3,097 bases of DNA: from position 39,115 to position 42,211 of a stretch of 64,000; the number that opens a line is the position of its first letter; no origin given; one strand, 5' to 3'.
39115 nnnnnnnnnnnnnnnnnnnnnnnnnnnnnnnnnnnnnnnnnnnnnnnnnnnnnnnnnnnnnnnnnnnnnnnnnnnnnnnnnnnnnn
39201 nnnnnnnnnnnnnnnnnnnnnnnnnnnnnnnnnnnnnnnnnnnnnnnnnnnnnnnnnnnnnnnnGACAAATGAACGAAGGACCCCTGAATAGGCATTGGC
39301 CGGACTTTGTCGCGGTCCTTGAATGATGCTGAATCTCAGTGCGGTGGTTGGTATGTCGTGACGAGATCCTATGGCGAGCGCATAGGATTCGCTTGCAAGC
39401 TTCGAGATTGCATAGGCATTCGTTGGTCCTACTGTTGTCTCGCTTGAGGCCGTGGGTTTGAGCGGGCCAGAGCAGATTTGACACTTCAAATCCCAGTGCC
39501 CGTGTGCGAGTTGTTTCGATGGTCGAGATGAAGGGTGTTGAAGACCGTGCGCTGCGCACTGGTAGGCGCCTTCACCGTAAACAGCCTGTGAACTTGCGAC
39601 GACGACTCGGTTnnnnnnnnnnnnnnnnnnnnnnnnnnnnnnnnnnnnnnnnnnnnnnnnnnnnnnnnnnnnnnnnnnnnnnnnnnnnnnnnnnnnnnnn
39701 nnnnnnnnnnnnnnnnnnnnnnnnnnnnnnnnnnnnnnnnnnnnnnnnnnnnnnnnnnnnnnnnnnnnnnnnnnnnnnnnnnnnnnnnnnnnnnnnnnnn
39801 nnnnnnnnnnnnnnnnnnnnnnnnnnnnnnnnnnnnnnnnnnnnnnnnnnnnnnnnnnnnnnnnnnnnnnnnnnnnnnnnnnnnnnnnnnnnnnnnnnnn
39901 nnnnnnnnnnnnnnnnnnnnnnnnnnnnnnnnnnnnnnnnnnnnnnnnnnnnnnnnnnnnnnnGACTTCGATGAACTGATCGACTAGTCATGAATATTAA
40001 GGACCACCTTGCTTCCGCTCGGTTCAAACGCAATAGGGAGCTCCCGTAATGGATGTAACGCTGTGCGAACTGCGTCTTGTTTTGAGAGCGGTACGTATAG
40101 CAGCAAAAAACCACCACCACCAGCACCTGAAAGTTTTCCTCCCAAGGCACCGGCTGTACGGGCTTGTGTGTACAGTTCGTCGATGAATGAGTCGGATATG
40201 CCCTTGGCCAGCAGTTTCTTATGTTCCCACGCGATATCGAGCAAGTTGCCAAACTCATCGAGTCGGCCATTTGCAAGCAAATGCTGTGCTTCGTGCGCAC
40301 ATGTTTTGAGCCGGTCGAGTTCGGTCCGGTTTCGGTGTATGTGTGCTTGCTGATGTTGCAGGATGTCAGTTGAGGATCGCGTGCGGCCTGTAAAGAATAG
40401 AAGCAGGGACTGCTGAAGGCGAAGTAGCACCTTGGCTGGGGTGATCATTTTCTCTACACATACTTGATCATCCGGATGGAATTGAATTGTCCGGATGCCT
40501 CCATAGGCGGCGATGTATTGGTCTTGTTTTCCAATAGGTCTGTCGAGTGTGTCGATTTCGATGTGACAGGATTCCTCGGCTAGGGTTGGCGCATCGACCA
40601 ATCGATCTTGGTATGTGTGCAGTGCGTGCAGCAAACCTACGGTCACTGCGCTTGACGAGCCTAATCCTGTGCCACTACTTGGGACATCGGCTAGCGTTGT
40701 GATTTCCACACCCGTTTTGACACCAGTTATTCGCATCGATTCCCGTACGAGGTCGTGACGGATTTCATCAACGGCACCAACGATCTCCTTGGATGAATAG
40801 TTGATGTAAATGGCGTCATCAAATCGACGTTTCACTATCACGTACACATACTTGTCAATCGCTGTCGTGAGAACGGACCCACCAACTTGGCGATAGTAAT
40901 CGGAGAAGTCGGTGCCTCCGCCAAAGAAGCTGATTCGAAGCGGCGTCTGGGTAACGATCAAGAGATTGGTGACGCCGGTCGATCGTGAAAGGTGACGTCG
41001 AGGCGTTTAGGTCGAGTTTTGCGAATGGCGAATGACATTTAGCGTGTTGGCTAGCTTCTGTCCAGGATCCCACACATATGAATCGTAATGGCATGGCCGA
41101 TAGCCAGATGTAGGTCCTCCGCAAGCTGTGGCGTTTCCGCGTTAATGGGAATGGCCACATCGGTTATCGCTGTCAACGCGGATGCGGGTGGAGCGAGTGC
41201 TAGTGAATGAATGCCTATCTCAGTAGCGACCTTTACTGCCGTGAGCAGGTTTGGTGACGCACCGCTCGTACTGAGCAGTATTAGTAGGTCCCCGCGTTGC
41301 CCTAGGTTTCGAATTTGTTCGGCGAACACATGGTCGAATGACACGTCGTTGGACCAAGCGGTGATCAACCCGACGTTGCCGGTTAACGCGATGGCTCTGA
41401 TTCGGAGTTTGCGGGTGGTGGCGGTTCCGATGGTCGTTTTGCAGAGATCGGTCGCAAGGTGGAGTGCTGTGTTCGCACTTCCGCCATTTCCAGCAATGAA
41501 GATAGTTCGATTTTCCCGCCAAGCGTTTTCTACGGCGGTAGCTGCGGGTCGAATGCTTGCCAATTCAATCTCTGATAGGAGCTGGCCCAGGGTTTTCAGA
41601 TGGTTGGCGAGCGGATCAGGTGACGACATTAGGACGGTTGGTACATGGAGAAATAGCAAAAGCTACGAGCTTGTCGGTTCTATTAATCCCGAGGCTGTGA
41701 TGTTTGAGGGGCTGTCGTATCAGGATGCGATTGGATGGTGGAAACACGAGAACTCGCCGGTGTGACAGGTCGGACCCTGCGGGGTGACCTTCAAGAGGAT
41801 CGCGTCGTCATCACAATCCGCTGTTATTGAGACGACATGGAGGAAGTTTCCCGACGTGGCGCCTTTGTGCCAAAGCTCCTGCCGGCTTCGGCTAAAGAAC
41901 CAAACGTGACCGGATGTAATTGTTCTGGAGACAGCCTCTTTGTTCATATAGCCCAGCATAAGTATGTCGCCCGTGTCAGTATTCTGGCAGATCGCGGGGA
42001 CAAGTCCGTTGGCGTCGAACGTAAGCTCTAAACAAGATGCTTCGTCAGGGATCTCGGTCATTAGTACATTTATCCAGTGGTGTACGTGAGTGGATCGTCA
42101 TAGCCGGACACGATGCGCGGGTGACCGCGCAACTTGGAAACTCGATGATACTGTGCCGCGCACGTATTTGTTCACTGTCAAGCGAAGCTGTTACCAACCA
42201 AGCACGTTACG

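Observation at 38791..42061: Incomplete nucleotide-heptose pathway cluster next to hisI, with an atypical long epimerase/dehydratase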

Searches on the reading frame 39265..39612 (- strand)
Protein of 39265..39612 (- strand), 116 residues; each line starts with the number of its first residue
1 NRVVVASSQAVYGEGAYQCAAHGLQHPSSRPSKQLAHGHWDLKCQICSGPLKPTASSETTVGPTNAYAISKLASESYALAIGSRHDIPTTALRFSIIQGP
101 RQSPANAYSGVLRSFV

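Call 27: find_related_loci(query=A2, collection=metagenome_contigs, flank=10000)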
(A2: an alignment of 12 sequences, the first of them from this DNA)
Query A2 (116 aa) in metagenome_contigs; peptide patterns used: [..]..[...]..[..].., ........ (x = any residue, [..] = any of these).
600 stretches matched a pattern (row limit reached: there are more); 587 encode a relative of the query (tblastn E <= 1e-3); the best 80 are kept; 80 distinct loci.
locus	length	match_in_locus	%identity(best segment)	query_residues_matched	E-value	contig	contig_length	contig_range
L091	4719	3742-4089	61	1-116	6e-46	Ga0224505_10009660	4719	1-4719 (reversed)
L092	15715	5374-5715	56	2-115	8e-44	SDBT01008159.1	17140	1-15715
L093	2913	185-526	58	2-115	3e-44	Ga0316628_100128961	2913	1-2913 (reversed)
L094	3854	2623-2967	58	1-115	8e-44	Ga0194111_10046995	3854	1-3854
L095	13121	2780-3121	56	2-115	8e-43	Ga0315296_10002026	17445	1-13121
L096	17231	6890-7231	55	2-115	4e-42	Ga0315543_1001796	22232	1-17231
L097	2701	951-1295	57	1-115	2e-42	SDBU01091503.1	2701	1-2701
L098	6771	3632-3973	55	2-115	7e-42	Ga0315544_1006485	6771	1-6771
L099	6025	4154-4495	57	2-115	2e-41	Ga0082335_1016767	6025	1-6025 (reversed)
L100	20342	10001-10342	58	2-115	8e-42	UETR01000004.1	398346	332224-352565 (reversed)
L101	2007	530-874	55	1-115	9e-42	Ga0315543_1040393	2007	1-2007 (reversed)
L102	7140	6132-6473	54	2-115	2e-41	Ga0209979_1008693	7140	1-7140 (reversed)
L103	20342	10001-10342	55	2-115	2e-41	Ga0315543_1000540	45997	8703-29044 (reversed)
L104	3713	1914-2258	54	1-115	2e-41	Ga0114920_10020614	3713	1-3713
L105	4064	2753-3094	58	2-115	4e-41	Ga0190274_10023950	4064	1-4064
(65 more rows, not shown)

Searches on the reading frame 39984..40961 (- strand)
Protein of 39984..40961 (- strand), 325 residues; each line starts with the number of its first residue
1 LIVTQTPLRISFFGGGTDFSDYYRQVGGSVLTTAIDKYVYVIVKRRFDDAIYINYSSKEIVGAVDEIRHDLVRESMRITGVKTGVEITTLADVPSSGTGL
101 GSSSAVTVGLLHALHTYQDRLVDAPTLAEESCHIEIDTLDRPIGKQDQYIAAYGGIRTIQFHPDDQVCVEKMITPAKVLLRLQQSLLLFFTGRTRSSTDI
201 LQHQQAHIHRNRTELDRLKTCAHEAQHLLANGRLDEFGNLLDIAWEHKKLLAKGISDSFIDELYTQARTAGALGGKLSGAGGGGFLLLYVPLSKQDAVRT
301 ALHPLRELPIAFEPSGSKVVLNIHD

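Call 3: search_protein_families(library=pfam, proteins=[window:39984-40961:-])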
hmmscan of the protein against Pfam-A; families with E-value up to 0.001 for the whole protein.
window:39984-40961:- (325 aa): 2 families
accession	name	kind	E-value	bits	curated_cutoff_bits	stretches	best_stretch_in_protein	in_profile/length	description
PF00288.32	GHMP_kinases_N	-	2e-10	41.1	22.3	1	77-155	15-87/87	GHMP kinases N terminal domain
PF08544.19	GHMP_kinases_C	-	5.4e-09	36.8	21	1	227-302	3-79/85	GHMP kinases C terminal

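Call 4: search_protein_families(library=ncbifam, proteins=[window:39984-40961:-])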
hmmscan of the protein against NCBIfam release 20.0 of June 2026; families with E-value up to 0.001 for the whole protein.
window:39984-40961:- (325 aa): 11 families
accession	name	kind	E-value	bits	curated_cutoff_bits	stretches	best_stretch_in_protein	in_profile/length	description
NF049969.1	GlMnHpPKinHddA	equivalog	3.4e-43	148.4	600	1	2-298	3-313/338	D-glycero-D-manno-heptose 7-phosphate kinase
NF009948.0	PRK13412.1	equivalog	2.3e-24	85.2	721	1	81-288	723-933/974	bifunctional fucokinase/fucose-1-phosphate guanylyltransferase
TIGR00549.1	mevalon_kin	equivalog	7.7e-24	84.6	163.05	1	30-287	19-274/276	mevalonate kinase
NF003036.0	PRK03926.1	equivalog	8.8e-20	71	403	1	27-305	21-282/302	mevalonate kinase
TIGR00131.1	gal_kin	equivalog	5.3e-09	35.5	226.65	0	45-154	75-179/388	galactokinase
NF003006.0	PRK03817.1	equivalog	5.9e-09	35.4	443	0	2-154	2-156/352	galactokinase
NF003705.0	PRK05322.1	equivalog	4.2e-08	32.3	385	0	6-152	24-179/388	galactokinase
NF001816.0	PRK00555.1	equivalog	1.9e-07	30.4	509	0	224-303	259-337/363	galactokinase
NF040957.1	Arch_PMK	equivalog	5.2e-07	29.5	500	1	93-287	87-284/316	phosphomevalonate kinase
NF003472.0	PRK05101.1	equivalog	3.8e-05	22.8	499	0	4-154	23-181/382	galactokinase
TIGR01920.1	Shik_kin_archae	equivalog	0.00013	21.4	126.85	1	64-129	49-113/266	shikimate kinase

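Call 9: search_solved_structures(query=window:39984-40961:-, show_alignments=2)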
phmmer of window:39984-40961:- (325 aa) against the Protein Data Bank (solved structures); distinct sequences matched with E-value up to 0.001: 16.
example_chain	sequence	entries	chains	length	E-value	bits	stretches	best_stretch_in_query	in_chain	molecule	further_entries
4usm_A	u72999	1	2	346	5.9e-42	147.2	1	4-300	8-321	PUTATIVE SUGAR KINASE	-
4usk_A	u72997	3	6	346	7.7e-41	143.5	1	4-300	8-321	PUTATIVE SUGAR KINASE | SUGAR KINASE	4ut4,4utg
3k85_A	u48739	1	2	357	1.2e-40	142.8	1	3-310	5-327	D-glycero-D-manno-heptose 1-phosphate kinase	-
4n3o_A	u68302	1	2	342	4.3e-34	121.3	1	2-297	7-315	Putative D-glycero-D-manno-heptose 7-phosphate kinase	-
9iip_A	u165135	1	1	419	2.2e-17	66.5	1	81-299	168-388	L-fucokinase/L-fucose-1-P guanylyltransferase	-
5yys_A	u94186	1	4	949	3.2e-16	62.7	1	76-299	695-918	L-fucokinase, L-fucose-1-P guanylyltransferase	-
9iit_A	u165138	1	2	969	3.3e-16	62.6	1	76-299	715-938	L-fucokinase/L-fucose-1-P guanylyltransferase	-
6mde_A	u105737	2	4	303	1.1e-10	44.5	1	71-294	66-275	Mevalonate kinase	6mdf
4hac_A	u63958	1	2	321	1.3e-10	44.2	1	71-294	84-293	Mevalonate kinase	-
8teb_A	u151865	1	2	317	5.9e-10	42.1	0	80-159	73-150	Mevalonate kinase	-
1s4e_A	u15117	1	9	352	4e-07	32.8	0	3-196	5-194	Galactokinase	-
1kkh_A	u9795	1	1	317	2.4e-06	30.2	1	81-296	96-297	Mevalonate Kinase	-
1vis_A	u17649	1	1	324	2.5e-06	30.2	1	81-296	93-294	Mevalonate kinase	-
2cz9_A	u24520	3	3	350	5.7e-06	29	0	224-307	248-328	Probable galactokinase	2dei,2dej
2x7i_A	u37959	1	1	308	9.4e-06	28.3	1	65-289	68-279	MEVALONATE KINASE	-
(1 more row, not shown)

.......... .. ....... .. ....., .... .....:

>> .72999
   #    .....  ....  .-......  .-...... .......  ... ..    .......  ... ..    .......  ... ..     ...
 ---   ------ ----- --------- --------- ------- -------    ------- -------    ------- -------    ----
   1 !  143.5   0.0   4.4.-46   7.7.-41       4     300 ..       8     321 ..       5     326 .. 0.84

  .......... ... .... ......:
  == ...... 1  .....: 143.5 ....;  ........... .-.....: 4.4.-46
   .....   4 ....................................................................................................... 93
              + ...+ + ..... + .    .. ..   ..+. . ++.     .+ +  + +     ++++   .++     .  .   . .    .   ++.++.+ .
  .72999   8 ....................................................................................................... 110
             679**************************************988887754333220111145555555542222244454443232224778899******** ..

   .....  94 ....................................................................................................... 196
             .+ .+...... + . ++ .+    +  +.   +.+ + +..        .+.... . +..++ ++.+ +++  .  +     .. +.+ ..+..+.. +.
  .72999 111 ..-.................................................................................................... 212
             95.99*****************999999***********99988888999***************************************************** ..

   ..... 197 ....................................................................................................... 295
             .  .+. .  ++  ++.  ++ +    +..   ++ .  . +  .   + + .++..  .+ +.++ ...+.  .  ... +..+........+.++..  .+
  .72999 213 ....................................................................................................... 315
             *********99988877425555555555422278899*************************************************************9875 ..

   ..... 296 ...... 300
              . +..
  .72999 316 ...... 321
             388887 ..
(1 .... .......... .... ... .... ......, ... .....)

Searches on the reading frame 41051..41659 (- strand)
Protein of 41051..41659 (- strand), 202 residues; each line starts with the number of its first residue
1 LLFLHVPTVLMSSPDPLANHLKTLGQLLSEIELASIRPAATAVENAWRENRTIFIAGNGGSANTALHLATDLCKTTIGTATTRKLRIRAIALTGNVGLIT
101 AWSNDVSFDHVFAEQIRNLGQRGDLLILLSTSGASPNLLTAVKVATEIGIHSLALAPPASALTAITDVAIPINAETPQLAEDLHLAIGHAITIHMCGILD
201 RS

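Call 3: search_protein_families(library=pfam, proteins=[window:41051-41659:-])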
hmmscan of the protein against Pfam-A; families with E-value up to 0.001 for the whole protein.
window:41051-41659:- (202 aa): 2 families
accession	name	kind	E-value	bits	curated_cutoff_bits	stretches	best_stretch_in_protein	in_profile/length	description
PF13580.11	SIS_2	-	5.5e-18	65.8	27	1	27-155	9-136/138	SIS domain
PF01380.27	SIS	-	7.7e-06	26.2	25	0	105-177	36-109/131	SIS domain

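Call 4: search_protein_families(library=ncbifam, proteins=[window:41051-41659:-])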
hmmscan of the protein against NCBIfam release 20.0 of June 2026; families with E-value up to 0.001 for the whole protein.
window:41051-41659:- (202 aa): 12 families
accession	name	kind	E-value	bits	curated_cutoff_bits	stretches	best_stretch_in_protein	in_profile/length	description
NF010546.0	PRK13936.1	equivalog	1.1e-26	93.8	276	1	34-191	27-184/197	phosphoheptose isomerase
TIGR00441.1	gmhA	equivalog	1.3e-26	93.5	209.45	1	44-192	5-150/154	D-sedoheptulose 7-phosphate isomerase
NF001628.0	PRK00414.1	equivalog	2.9e-20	72.7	265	1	21-190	14-181/192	D-sedoheptulose 7-phosphate isomerase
NF010547.0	PRK13938.1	equivalog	2.6e-17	63.1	320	1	43-195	38-187/196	D-sedoheptulose 7-phosphate isomerase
NF008138.0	PRK10886.1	equivalog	1.3e-15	57.7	352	1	36-156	27-143/196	DnaA initiator-associating protein DiaA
TIGR03127.2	RuMP_HxlB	equivalog_domain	6.9e-08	32.6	160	1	110-181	60-132/178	6-phospho-3-hexuloisomerase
NF009222.0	PRK12570.1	subfamily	2.2e-05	23.5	255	1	32-172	51-189/307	N-acetylmuramic acid 6-phosphate etherase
NF002805.0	PRK02947.1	subfamily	5.1e-05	22.6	135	1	21-155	8-140/247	sugar isomerase domain-containing protein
NF010701.0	PRK14101.1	equivalog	8.4e-05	20.9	920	1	120-173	513-566/638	bifunctional transcriptional regulator/glucokinase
NF046059.1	NagB_SO3506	equivalog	0.00011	21.6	430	1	117-176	81-141/330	glucosamine-6-phosphate deaminase NagB-II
NF003915.0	PRK05441.1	subfamily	0.00012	21.2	168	1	33-173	45-183/300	N-acetylmuramic acid 6-phosphate etherase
NF041755.1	RuMP_HxlAB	equivalog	0.00038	19.5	500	0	116-175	282-342/391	bifunctional 3-hexulose-6-phosphate synthase/6-phospho-3-hexuloisomerase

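Call 10: search_solved_structures(query=window:41051-41659:-, show_alignments=2)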
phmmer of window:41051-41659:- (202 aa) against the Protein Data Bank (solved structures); distinct sequences matched with E-value up to 0.001: 17.
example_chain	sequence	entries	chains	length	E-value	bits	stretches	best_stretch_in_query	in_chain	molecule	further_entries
5i01_A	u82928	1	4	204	2.7e-22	82.6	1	35-198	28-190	Phosphoheptose isomerase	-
5ltz_A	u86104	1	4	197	1.7e-20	76.7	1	26-200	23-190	Phosphoheptose isomerase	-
5lu7_A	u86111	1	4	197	1.9e-20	76.6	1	26-200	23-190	Phosphoheptose isomerase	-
2xbl_A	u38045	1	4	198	2.6e-20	76.2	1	26-200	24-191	PHOSPHOHEPTOSE ISOMERASE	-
2x3y_A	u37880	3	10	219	3.6e-20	75.7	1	26-200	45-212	PHOSPHOHEPTOSE ISOMERASE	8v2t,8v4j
5lu5_A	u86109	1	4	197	4.4e-20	75.4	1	26-200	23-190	Phosphoheptose isomerase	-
5lu6_A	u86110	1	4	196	3.2e-19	72.6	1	26-200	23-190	Phosphoheptose isomerase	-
1tk9_A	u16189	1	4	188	3.3e-18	69.3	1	45-200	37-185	Phosphoheptose isomerase 1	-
1x92_A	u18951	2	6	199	1.3e-17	67.4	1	34-201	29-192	PHOSPHOHEPTOSE ISOMERASE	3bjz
5by2_A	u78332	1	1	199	2.3e-17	66.5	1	36-197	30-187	Phosphoheptose isomerase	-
3trj_A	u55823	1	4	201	1.6e-15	60.5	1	35-200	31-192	Phosphoheptose isomerase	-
1x94_A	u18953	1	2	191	8.8e-15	58.1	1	27-191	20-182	putative Phosphoheptose isomerase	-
2i22_A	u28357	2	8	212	6.3e-13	52.1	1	22-190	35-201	Phosphoheptose isomerase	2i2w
2yva_A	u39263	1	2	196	1e-12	51.4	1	35-185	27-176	DnaA initiator-associating protein diaA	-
4u6n_A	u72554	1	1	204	1.2e-12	51.2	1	35-185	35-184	DnaA initiator-associating protein DiaA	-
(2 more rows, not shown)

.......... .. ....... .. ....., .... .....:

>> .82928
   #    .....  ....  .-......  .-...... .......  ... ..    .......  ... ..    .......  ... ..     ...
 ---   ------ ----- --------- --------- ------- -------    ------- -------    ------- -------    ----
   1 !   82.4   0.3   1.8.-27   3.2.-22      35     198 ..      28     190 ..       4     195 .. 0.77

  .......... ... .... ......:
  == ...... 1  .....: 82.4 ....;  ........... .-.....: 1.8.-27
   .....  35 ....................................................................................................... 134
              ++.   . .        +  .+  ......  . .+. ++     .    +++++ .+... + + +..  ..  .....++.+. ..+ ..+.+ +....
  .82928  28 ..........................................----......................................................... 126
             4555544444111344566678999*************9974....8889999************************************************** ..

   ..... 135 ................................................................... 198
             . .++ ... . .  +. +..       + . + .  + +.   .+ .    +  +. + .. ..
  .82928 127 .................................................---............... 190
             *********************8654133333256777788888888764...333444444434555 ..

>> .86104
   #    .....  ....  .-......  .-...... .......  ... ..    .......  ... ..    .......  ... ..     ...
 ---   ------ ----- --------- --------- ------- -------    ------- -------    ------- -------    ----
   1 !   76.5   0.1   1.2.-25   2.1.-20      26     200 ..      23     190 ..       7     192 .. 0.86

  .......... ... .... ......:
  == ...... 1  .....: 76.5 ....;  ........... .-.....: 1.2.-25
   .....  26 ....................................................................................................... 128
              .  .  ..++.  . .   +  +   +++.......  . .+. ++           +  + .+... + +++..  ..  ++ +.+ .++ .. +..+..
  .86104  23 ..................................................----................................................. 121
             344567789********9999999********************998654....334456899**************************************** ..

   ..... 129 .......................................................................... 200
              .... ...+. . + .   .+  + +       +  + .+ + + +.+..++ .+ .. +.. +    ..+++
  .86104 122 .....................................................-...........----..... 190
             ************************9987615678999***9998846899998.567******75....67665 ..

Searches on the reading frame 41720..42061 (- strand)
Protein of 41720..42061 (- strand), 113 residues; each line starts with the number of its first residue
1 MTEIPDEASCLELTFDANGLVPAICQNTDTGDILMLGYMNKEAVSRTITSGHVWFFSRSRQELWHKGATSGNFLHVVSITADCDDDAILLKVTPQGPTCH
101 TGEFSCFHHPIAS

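Call 3: search_protein_families(library=pfam, proteins=[window:41720-42061:-])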
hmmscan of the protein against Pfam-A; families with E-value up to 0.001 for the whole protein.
window:41720-42061:- (113 aa): 1 family
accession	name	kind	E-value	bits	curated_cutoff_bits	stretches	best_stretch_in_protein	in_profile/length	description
PF01502.23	PRA-CH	-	3.7e-35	120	27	1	35-108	1-74/74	Phosphoribosyl-AMP cyclohydrolase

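Call 4: search_protein_families(library=ncbifam, proteins=[window:41720-42061:-])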
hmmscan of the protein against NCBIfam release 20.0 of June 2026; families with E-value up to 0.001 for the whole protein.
window:41720-42061:- (113 aa): 2 families
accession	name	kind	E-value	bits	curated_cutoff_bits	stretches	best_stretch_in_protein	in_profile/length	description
NF002747.0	PRK02759.1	equivalog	8.5e-47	159.5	187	1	10-109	7-107/208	bifunctional phosphoribosyl-AMP cyclohydrolase/phosphoribosyl-ATP diphosphatase HisIE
NF000768.0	PRK00051.1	equivalog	1.1e-44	151.2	126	1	8-110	11-113/131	phosphoribosyl-AMP cyclohydrolase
